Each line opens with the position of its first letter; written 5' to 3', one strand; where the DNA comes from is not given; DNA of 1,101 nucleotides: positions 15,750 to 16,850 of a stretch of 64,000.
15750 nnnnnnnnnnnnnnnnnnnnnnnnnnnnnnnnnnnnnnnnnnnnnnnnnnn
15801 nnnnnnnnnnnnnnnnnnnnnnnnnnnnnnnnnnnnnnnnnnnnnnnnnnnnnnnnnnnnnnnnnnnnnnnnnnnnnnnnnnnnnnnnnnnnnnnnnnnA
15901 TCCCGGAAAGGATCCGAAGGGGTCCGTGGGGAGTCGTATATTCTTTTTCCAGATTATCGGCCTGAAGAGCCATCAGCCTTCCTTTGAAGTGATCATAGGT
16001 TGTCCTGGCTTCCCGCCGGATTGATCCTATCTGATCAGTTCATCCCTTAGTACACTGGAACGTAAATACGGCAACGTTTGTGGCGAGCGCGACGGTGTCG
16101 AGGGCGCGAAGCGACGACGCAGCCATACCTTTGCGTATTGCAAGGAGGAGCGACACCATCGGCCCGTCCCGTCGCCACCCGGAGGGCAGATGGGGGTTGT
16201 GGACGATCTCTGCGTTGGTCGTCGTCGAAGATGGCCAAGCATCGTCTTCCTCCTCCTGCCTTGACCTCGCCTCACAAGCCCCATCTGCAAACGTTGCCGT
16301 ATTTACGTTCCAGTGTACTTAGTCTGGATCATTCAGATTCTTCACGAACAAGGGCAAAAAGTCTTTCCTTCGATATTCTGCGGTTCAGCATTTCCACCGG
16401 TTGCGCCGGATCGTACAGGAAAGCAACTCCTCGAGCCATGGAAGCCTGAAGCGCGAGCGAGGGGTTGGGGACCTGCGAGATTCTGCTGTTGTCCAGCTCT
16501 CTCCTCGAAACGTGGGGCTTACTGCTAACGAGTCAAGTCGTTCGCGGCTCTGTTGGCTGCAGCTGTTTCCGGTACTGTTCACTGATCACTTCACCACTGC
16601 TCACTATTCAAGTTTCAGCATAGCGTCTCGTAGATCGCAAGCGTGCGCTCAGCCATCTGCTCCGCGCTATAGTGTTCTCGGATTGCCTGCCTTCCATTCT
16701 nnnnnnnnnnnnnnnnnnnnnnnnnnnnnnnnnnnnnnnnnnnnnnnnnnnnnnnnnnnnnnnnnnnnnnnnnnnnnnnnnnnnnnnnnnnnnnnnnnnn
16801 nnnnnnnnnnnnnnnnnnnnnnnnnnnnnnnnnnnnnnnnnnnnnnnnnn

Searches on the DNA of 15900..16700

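Call 63: search_rna_families(source=window, start=15900, end=16700, threshold=evalue, max_evalue=1)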
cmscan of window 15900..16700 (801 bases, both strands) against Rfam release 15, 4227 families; matches with E-value up to 1: 0.
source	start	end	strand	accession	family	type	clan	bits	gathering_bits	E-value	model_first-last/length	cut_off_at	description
